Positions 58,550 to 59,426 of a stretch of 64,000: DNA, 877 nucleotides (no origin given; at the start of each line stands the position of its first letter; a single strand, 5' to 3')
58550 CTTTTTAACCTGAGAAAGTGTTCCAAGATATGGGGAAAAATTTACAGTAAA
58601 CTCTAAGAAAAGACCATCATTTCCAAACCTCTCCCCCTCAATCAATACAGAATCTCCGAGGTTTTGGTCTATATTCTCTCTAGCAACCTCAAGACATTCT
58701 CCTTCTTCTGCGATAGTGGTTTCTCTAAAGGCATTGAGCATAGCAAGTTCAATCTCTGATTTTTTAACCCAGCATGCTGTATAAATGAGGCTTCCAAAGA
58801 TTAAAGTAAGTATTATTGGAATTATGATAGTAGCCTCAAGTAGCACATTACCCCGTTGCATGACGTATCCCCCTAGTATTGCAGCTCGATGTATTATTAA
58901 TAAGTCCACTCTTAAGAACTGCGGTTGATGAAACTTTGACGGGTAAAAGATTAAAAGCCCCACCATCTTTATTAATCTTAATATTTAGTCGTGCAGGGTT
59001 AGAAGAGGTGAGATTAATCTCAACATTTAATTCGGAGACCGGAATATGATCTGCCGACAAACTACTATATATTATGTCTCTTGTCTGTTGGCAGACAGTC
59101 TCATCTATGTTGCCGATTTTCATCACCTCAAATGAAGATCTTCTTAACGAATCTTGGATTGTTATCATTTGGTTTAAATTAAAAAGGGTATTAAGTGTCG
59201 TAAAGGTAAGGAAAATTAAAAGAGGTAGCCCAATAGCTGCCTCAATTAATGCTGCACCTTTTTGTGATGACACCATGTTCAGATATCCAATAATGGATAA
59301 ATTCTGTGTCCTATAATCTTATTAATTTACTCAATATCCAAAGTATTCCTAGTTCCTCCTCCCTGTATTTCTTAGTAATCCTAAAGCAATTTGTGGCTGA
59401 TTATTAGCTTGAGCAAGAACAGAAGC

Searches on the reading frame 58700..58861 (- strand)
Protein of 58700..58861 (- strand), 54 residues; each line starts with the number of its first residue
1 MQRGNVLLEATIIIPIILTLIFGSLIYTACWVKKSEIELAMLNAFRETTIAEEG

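Call 68: search_protein_families(library=pfam, proteins=[window:58700-58861:-], max_evalue=10)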
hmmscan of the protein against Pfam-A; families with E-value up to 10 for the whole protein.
seq(54 aa): 1 family
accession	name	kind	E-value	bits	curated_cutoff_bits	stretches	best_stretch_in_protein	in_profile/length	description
PF07811.17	TadE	-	0.12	13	22.9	1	5-25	2-22/43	TadE-like protein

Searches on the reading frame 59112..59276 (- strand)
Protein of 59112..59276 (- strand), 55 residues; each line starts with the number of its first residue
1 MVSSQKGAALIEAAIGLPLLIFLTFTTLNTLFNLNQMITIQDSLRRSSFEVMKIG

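Call 68: search_protein_families(library=pfam, proteins=[window:59112-59276:-], max_evalue=10)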
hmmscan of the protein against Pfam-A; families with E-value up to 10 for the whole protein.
seq(55 aa): 2 families
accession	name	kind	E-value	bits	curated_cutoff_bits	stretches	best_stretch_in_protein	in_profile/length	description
PF07811.17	TadE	-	5e-05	23.8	22.9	1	7-45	1-39/43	TadE-like protein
PF15033.11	Kinocilin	-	0.15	12.1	27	1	8-45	42-77/123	Kinocilin protein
